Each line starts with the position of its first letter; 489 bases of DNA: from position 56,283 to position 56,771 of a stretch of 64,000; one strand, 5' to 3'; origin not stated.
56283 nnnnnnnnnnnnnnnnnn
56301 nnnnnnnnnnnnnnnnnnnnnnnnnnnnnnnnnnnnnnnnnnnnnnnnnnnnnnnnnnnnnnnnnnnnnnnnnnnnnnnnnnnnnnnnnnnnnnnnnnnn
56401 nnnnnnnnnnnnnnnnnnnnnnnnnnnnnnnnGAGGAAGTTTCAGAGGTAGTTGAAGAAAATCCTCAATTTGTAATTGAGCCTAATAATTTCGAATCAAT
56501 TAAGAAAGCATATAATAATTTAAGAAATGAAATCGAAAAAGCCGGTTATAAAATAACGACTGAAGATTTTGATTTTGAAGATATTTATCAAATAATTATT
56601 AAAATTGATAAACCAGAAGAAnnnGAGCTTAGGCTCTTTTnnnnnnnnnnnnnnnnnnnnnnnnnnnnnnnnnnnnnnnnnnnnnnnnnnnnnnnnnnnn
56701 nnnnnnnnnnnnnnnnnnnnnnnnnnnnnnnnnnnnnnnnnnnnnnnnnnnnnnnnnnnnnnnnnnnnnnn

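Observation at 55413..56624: The only ParB-family gene at the rsmG locus is an atypical Noc, and soj-spo0J do not follow it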

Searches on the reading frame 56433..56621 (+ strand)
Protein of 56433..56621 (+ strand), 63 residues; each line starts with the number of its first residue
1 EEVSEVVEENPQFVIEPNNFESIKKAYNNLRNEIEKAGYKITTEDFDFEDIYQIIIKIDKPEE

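Call 26: search_protein_families(library=ncbifam, proteins=[window:56433-56621:+], max_evalue=10)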
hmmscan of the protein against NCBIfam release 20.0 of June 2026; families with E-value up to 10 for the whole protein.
seq(63 aa): 2 families
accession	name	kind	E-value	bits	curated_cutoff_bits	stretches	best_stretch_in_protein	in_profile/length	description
TIGR03283.1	thy_syn_methano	equivalog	0.011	15.3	174.55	1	21-62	6-48/201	thymidylate synthase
TIGR04285.1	nucleoid_noc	exception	0.025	14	315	1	22-60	214-255/255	nucleoid occlusion protein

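Call 80: search_protein_families(library=pfam, proteins=[window:56433-56621:+], max_evalue=10)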
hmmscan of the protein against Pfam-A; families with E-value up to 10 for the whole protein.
seq(63 aa): 3 families
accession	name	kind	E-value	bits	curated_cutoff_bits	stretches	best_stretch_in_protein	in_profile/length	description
PF19810.5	HFX_2341_N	-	0.085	13.7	30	1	21-58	37-74/120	HFX_2341-like, N-terminal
PF22662.2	Csa3_N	-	0.21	12.1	27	1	20-60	38-79/120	Csa3 CRISPR-associated Rossmann-like domain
PF19978.4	Inovirus_G7P_2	-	0.92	9.7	27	1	47-58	6-17/33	Tail virion protein G7P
